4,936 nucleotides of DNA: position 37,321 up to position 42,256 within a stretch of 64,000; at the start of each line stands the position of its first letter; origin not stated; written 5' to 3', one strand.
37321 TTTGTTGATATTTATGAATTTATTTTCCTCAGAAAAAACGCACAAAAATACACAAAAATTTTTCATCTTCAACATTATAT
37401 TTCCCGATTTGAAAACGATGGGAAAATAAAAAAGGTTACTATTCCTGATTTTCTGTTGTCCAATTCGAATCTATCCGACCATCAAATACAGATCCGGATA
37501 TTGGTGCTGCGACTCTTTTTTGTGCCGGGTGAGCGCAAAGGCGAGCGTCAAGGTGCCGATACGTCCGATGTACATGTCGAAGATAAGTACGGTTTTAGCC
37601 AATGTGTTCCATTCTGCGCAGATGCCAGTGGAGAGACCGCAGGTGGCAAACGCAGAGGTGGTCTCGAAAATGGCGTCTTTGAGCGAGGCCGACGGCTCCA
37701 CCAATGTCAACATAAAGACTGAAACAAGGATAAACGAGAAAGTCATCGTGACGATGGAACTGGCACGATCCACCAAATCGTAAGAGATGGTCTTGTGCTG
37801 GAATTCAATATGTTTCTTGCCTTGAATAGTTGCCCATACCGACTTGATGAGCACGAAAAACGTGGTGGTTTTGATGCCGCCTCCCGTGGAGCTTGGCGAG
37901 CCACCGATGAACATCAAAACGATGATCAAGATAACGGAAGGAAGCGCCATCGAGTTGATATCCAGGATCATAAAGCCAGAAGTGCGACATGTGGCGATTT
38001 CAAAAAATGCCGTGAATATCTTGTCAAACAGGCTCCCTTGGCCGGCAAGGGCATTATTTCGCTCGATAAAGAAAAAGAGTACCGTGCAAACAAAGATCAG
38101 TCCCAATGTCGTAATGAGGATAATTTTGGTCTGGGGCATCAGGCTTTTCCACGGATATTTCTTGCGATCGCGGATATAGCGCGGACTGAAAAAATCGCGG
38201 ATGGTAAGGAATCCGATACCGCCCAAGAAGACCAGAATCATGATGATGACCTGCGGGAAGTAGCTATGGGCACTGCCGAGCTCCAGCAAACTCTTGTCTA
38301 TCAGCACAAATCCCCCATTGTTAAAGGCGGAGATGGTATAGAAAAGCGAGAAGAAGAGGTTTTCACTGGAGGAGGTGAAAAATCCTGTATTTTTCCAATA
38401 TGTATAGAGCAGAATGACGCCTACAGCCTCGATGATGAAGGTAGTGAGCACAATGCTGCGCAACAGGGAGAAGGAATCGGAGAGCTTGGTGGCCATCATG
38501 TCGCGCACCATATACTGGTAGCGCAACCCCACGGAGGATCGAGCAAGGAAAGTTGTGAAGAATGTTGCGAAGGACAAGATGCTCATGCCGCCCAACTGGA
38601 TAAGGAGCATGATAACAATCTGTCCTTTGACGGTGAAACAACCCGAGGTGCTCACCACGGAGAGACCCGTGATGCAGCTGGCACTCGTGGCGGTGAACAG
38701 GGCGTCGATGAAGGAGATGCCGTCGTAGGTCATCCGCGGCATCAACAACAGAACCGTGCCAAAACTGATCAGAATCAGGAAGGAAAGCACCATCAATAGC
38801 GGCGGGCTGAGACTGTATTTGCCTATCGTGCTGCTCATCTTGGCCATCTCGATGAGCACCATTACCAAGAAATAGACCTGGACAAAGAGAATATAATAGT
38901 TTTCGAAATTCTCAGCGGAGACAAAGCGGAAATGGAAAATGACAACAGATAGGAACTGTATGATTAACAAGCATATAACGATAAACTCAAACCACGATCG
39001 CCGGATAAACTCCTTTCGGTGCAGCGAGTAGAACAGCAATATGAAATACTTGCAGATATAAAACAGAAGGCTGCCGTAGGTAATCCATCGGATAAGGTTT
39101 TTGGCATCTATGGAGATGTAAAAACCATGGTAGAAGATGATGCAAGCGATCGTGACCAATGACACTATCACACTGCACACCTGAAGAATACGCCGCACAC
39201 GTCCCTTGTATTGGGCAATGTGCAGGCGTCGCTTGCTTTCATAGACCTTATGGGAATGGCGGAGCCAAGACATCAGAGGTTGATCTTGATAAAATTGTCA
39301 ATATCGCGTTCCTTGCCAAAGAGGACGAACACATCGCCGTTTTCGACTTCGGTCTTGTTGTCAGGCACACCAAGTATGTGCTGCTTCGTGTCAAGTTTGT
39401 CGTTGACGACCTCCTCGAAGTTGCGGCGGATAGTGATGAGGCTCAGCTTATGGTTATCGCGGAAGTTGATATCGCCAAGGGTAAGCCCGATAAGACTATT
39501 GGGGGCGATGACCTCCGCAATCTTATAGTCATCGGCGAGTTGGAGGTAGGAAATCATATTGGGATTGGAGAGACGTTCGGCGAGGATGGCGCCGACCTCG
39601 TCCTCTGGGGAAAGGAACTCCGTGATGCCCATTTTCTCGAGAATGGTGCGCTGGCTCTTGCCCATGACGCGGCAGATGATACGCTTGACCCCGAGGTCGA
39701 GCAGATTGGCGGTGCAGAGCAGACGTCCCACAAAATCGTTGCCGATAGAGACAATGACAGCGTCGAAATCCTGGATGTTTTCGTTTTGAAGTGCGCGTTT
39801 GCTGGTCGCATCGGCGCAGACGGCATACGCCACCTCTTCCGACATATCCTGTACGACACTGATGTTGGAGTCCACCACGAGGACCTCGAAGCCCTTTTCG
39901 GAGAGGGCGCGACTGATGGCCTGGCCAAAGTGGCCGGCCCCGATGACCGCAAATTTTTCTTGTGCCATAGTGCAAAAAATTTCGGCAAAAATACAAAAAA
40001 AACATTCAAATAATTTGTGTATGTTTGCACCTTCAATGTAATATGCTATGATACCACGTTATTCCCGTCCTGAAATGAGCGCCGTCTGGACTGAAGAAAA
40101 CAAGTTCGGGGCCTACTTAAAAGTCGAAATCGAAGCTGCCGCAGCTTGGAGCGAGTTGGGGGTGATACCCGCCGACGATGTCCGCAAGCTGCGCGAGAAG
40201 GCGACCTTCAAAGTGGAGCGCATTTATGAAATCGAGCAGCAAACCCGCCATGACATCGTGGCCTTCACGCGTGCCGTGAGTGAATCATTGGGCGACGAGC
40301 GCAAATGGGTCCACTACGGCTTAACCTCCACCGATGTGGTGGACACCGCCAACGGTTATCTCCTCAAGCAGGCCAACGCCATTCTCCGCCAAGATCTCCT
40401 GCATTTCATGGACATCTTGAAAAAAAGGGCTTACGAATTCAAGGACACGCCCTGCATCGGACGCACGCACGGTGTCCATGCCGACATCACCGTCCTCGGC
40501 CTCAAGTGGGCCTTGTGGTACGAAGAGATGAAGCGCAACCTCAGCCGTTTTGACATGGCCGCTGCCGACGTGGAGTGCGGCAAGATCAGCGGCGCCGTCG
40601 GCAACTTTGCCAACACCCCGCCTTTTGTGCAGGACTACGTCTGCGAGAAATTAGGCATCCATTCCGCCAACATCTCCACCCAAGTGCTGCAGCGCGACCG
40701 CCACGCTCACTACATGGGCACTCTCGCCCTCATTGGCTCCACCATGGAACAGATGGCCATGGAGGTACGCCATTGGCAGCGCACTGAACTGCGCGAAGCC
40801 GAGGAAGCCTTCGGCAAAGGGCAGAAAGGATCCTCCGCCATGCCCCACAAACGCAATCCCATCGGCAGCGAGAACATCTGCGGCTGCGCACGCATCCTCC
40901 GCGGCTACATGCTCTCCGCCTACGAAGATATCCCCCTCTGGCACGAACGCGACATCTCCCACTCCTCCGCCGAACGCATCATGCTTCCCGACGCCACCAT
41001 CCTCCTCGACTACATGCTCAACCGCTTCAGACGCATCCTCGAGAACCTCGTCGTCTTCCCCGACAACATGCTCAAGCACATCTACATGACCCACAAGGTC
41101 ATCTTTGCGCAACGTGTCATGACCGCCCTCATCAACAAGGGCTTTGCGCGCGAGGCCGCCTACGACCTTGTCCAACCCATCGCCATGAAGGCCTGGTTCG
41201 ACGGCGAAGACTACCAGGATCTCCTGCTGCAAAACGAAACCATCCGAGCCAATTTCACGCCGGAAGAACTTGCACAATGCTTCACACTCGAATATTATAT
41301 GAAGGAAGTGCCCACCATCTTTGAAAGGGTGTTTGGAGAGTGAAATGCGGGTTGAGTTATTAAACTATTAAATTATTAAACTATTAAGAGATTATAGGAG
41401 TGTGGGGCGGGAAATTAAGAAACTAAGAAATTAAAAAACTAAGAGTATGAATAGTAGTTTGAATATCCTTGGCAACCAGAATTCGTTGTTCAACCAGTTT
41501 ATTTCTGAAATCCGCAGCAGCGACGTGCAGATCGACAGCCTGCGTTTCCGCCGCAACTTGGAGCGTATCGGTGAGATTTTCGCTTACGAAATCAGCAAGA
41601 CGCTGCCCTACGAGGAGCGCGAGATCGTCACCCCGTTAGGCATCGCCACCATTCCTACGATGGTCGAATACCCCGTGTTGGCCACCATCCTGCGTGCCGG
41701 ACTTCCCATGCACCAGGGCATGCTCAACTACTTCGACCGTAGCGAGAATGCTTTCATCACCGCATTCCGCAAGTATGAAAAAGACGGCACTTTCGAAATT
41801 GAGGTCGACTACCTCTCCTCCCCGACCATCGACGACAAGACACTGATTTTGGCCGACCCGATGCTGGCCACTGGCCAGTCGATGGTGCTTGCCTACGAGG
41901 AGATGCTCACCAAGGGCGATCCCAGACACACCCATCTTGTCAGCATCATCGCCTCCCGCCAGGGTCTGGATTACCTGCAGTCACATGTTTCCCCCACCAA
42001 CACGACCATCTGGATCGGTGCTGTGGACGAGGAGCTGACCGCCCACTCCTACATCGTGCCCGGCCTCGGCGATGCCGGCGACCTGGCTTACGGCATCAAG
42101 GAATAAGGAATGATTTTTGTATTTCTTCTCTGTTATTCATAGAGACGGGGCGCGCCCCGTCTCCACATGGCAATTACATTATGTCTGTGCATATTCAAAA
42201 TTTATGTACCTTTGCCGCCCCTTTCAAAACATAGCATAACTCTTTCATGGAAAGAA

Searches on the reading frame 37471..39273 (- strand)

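Call 8: search_protein_families(library=pfam, proteins=[window:37471-39273:-])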
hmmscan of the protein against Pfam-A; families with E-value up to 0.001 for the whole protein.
window:37471-39273:- (600 aa): 1 family
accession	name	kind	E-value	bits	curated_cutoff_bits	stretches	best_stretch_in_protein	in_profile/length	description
PF02386.22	TrkH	-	1.2e-48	166.3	27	1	168-580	45-489/502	Cation transport protein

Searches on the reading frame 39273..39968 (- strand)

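Call 8: search_protein_families(library=pfam, proteins=[window:39273-39968:-])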
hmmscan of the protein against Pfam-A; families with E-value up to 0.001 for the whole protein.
window:39273-39968:- (231 aa): 10 families
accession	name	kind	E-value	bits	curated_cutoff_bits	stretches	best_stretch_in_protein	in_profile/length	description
PF02254.24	TrkA_N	-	2.3e-23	83.1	23.8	1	6-121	1-116/116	TrkA-N domain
PF02080.26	TrkA_C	-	3e-08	33.9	27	1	153-228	5-68/71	TrkA-C domain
PF03807.23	F420_oxidored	-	1.1e-05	26.3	21.6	1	5-75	1-67/94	NADP oxidoreductase coenzyme F420-dependent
PF01488.26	Shikimate_DH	-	1.8e-05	25.2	24.3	1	2-76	11-84/138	Shikimate / quinate 5-dehydrogenase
PF02737.24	3HCDH_N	-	2e-05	25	22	1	6-67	2-62/180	3-hydroxyacyl-CoA dehydrogenase, NAD binding domain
PF03446.21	NAD_binding_2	-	2.4e-05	24.8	21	1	5-77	1-65/161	NAD binding domain of 6-phosphogluconate dehydrogenase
PF03721.20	UDPG_MGDP_dh_N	-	5.4e-05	23.3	27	1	5-47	2-44/187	UDP-glucose/GDP-mannose dehydrogenase family, NAD binding domain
PF01210.29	NAD_Gly3P_dh_N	-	0.00012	22.6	23.1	1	6-45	2-41/158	NAD-dependent glycerol-3-phosphate dehydrogenase N-terminus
PF13450.12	NAD_binding_8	-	0.00058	20.5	21.9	0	8-35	1-28/68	NAD(P)-binding Rossmann-like domain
PF13478.12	XdhC_C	-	0.00091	20.2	29.7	0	7-50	2-35/125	XdhC Rossmann domain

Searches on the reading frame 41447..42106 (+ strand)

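Call 8: search_protein_families(library=pfam, proteins=[window:41447-42106:+])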
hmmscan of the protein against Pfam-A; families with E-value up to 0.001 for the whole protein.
window:41447-42106:+ (219 aa): 2 families
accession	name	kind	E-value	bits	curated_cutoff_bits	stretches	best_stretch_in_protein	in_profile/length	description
PF14681.12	UPRTase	-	4.4e-36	124.7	27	1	12-216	4-205/206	Uracil phosphoribosyltransferase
PF00156.33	Pribosyltran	-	1.1e-09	38.2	26.3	1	76-185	31-141/158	Phosphoribosyl transferase domain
